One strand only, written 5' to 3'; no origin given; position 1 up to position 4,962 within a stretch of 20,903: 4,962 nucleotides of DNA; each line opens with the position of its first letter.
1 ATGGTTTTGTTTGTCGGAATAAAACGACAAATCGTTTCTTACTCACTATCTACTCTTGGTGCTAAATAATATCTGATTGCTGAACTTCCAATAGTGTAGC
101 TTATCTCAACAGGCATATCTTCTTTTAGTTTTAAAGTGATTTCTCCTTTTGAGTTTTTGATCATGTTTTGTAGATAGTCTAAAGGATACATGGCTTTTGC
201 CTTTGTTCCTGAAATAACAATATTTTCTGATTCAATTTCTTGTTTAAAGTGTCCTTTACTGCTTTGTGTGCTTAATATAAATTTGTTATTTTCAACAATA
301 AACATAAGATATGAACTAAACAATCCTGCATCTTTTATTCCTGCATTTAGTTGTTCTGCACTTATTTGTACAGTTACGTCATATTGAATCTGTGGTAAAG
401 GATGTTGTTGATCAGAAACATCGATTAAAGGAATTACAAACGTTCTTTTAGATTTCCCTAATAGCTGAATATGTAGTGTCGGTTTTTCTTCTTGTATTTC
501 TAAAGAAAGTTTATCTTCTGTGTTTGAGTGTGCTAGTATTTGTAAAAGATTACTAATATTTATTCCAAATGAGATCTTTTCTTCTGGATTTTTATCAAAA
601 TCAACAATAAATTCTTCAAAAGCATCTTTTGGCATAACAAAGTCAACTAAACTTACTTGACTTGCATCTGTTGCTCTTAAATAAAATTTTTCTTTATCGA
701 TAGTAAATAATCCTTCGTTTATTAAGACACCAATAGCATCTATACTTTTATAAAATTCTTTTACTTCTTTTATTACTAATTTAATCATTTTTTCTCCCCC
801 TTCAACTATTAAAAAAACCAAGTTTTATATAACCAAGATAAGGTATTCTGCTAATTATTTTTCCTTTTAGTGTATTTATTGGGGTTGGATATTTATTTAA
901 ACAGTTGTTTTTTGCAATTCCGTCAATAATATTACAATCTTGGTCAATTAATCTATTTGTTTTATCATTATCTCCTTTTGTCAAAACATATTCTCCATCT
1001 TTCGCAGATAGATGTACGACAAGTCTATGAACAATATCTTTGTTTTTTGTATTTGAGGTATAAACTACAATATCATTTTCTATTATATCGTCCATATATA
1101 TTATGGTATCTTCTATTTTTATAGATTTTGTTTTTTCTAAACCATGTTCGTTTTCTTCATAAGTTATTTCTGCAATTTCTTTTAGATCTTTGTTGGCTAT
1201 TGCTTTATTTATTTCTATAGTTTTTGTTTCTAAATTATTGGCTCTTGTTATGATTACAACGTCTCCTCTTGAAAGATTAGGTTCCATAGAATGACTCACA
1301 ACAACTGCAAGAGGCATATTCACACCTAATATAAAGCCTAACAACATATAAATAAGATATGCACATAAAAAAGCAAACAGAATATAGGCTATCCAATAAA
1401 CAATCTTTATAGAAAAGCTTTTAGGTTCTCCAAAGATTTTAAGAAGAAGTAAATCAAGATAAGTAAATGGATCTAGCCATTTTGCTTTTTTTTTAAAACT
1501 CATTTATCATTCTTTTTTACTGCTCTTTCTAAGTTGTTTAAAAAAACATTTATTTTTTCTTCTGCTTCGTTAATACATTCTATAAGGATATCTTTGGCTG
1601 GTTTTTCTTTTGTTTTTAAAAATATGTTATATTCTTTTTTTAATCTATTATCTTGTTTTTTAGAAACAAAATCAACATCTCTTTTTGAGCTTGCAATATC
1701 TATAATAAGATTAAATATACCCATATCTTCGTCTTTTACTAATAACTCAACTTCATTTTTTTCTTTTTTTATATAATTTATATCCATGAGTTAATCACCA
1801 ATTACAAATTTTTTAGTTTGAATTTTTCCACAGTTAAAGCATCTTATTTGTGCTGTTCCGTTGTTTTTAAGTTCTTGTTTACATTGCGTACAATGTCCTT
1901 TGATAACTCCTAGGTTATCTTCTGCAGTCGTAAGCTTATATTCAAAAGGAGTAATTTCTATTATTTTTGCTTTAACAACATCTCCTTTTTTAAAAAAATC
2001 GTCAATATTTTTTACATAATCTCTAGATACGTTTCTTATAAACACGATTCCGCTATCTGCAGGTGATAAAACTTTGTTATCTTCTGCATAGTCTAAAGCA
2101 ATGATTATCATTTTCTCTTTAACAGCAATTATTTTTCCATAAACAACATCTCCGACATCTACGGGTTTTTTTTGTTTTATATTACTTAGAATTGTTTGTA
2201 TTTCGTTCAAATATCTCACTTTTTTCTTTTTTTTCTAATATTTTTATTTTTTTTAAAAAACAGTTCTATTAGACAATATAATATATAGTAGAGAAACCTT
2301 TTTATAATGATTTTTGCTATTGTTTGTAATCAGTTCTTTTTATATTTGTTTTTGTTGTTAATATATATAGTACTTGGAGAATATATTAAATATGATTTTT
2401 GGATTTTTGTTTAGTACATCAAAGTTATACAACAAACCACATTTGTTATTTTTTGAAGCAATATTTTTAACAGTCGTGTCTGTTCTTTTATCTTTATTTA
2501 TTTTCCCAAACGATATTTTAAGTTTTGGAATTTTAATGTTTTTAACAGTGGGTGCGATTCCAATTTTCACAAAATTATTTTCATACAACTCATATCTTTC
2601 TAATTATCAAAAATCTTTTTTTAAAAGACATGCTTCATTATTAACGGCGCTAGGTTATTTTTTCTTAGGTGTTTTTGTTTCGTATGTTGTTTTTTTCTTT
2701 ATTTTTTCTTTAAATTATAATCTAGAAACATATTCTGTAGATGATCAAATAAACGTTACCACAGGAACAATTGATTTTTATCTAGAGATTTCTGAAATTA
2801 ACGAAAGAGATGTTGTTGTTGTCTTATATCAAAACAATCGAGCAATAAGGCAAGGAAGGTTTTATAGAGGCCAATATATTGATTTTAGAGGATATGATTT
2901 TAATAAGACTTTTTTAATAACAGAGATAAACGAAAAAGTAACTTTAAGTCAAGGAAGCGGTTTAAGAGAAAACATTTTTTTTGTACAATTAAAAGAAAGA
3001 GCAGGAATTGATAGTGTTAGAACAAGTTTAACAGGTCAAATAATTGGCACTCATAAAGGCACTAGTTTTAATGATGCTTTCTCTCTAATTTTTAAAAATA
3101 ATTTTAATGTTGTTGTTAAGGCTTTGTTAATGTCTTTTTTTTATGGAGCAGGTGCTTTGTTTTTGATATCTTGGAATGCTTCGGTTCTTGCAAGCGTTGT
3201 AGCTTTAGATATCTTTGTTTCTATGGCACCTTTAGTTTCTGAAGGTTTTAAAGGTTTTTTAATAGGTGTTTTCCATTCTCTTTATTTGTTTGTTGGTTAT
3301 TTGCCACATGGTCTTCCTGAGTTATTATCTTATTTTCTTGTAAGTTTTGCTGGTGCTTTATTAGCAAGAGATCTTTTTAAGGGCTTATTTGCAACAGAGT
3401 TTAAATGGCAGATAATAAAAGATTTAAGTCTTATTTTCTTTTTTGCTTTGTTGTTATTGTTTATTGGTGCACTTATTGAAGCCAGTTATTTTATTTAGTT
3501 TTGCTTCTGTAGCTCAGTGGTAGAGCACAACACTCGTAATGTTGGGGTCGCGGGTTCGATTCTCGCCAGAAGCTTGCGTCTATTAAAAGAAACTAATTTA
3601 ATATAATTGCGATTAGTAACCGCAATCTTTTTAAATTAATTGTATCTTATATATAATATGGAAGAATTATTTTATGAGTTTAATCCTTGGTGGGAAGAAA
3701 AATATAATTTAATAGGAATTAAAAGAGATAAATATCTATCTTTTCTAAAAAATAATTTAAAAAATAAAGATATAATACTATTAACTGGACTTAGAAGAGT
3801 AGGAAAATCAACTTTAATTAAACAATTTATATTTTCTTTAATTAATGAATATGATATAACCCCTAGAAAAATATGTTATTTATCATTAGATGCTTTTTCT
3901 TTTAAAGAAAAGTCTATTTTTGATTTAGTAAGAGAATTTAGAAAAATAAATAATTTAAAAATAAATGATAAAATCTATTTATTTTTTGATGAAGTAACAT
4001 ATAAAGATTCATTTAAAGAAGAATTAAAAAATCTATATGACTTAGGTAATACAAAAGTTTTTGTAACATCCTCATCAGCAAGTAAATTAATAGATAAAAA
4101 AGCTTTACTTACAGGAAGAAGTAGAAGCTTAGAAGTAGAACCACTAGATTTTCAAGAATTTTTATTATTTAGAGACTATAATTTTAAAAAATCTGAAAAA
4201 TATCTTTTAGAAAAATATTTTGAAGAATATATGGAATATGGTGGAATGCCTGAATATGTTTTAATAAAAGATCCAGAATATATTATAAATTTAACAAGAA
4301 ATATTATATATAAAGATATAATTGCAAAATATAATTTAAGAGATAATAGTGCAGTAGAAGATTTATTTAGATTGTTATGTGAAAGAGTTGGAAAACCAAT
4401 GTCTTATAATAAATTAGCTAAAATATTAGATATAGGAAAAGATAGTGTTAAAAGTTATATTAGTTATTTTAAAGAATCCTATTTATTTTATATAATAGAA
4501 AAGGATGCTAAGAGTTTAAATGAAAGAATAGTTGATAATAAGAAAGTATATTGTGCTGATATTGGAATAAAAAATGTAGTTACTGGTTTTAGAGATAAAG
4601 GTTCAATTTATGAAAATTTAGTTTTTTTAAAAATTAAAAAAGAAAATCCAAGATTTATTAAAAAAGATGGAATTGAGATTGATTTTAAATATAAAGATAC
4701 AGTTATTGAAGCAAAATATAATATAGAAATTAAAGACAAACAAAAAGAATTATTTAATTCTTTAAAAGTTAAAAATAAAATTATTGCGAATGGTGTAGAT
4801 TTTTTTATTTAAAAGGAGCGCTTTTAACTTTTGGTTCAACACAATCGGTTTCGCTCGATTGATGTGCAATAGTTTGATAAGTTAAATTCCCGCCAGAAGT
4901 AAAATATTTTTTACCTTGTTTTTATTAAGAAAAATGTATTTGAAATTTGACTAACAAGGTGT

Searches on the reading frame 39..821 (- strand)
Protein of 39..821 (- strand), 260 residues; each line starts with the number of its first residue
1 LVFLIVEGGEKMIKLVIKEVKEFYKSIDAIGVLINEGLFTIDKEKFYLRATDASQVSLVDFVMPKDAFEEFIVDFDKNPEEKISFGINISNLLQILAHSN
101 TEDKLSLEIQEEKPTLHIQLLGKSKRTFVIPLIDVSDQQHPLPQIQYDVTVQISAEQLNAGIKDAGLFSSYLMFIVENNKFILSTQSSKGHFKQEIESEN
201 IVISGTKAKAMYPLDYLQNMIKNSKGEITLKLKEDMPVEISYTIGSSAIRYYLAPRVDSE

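Call 5: search_protein_families(library=pfam, proteins=[window:39-821:-], max_evalue=0.01)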
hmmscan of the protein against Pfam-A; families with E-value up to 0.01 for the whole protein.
window:39-821:- (260 aa): 4 families
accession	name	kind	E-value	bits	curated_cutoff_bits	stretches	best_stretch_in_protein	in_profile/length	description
PF00705.23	PCNA_N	-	1.6e-10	41.2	20.3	1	19-120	8-103/127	Proliferating cell nuclear antigen, N-terminal domain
PF02144.21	Rad1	-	4.6e-05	23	24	1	17-207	6-210/257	Repair protein Rad1/Rec1/Rad17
PF04005.17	Hus1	-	5.3e-05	22.9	27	1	14-165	4-144/288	Hus1-like protein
PF02747.20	PCNA_C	-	0.00012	22.7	23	1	142-255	2-126/128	Proliferating cell nuclear antigen, C-terminal domain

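Call 56: list_cluster_members(proteins=[P0121, P0124, P0126, P0001, window:39-821:-, window:15059-16579:+])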
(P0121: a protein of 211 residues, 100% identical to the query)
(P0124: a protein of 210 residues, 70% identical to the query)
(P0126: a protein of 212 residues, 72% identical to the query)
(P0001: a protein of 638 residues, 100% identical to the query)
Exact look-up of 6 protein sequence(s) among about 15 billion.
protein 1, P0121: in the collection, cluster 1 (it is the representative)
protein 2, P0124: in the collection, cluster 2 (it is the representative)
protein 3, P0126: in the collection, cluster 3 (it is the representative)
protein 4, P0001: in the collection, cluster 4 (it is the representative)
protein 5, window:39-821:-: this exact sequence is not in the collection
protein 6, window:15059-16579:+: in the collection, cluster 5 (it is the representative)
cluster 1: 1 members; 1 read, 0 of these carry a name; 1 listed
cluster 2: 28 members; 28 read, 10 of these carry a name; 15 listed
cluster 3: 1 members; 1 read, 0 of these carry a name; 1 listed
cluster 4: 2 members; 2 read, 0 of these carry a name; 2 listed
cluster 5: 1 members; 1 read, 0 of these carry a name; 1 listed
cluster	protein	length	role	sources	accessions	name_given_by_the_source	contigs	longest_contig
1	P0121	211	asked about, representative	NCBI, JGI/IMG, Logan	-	-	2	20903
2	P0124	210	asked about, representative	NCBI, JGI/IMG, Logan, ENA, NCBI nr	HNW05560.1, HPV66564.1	MAG TPA: orotidine 5'-phosphate decarboxylase [archaeon] | 3-hexulose-6-phosphate synthase | orotidine 5'-phosphate decarboxylase [archaeon]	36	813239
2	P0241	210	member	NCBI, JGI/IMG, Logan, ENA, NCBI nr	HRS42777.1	MAG TPA: orotidine 5'-phosphate decarboxylase [Candidatus Diapherotrites archaeon] | orotidine 5'-phosphate decarboxylase [Candidatus Diapherotrites archaeon]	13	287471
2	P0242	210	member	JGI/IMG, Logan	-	3-hexulose-6-phosphate synthase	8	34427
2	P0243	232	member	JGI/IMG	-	3-hexulose-6-phosphate synthase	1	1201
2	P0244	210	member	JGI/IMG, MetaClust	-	\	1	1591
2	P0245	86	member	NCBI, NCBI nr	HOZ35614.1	MAG TPA: orotidine 5'-phosphate decarboxylase, partial [archaeon] | orotidine 5'-phosphate decarboxylase [archaeon]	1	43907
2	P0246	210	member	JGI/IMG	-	3-hexulose-6-phosphate synthase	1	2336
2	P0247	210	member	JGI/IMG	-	3-hexulose-6-phosphate synthase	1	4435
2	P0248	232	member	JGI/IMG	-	3-hexulose-6-phosphate synthase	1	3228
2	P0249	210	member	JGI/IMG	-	3-hexulose-6-phosphate synthase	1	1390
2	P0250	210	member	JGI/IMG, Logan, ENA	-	-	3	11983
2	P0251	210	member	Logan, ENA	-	-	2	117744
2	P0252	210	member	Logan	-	-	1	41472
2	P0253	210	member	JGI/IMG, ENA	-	-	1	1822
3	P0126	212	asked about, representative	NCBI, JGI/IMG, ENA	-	-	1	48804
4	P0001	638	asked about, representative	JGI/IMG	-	-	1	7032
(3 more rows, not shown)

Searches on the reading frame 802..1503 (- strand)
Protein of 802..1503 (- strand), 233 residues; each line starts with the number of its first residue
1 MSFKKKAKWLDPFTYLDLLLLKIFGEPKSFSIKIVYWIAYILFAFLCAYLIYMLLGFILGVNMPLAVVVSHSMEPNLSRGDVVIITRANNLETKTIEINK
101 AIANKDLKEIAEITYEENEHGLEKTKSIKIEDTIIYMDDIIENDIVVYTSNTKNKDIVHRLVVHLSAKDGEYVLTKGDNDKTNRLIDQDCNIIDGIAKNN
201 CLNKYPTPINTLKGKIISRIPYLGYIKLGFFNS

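Call 5: search_protein_families(library=pfam, proteins=[window:802-1503:-], max_evalue=0.01)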
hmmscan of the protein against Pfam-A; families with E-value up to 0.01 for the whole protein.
window:802-1503:- (233 aa): 2 families
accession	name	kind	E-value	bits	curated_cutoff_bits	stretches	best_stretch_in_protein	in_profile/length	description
PF10502.14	Peptidase_S26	-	0.0066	16.9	22.9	0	44-162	8-78/168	Signal peptidase, peptidase S26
PF02394.21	IL1_propep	-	0.0097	17.1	24.9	0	77-118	65-106/108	Interleukin-1 propeptide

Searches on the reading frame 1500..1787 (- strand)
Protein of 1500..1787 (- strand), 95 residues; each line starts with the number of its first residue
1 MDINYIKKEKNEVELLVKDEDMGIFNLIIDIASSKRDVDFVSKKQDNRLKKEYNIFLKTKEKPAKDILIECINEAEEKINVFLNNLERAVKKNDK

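Call 5: search_protein_families(library=pfam, proteins=[window:1500-1787:-], max_evalue=0.01)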
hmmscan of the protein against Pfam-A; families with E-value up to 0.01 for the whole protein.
window:1500-1787:- (95 aa): 1 family
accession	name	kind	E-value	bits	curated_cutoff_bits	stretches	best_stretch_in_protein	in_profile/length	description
PF13656.11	RNA_pol_L_2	-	7.8e-07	29.2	27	1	13-84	2-74/75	RNA polymerase Rpb3/Rpb11 dimerisation domain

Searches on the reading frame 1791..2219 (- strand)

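Call 5: search_protein_families(library=pfam, proteins=[window:1791-2219:-], max_evalue=0.01)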
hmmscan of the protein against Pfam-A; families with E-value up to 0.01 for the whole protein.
window:1791-2219:- (142 aa): 3 families
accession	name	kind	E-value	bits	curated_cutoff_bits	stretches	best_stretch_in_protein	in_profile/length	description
PF10447.15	EXOSC1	-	0.00013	23.1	21.2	0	61-87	85-110/112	Exosome component EXOSC1/CSL4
PF00575.29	S1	-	0.00056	20.7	22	1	22-89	4-62/74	S1 RNA binding domain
PF24685.1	OB_RRP5_4th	-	0.0054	17.2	31.5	1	55-92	37-74/92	RRP5 OB-fold domain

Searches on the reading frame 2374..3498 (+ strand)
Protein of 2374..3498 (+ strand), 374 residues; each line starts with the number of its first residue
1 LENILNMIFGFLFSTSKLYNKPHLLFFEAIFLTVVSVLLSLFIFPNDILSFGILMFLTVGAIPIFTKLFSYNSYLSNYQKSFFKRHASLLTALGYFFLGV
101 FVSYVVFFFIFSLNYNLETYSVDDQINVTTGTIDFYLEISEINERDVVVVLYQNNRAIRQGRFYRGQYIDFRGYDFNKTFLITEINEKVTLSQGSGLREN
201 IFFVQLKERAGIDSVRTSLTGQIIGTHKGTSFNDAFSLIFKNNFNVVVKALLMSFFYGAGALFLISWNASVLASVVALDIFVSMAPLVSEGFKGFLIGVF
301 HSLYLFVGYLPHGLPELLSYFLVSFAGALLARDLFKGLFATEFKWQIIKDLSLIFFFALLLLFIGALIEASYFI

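Call 5: search_protein_families(library=pfam, proteins=[window:2374-3498:+], max_evalue=0.01)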
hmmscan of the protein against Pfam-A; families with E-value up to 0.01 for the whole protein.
window:2374-3498:+ (374 aa): 1 family
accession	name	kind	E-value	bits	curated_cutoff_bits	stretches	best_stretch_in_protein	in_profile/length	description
PF01944.22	SpoIIM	-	6.7e-07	29.8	26.9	1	233-370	41-159/163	Stage II sporulation protein M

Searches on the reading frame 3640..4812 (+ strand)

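Call 5: search_protein_families(library=pfam, proteins=[window:3640-4812:+], max_evalue=0.01)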
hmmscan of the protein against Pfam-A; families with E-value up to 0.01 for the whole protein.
window:3640-4812:+ (390 aa): 5 families
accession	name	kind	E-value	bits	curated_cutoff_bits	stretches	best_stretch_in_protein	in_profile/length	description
PF13173.12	AAA_14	-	3.7e-28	98.6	27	1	43-175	2-129/129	AAA domain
PF13635.12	DUF4143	-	3.2e-18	66.4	28.1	1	225-353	2-147/160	Domain of unknown function (DUF4143)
PF01637.24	ATPase_2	-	1.7e-07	31.8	33.2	2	29-99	4-73/225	ATPase domain predominantly from Archaea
PF25201.1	nSTAND6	-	0.0023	18.4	27.7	1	29-63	4-38/148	Novel STAND NTPase 6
PF13401.12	AAA_22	-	0.0043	17.8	27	0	42-75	4-33/130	AAA domain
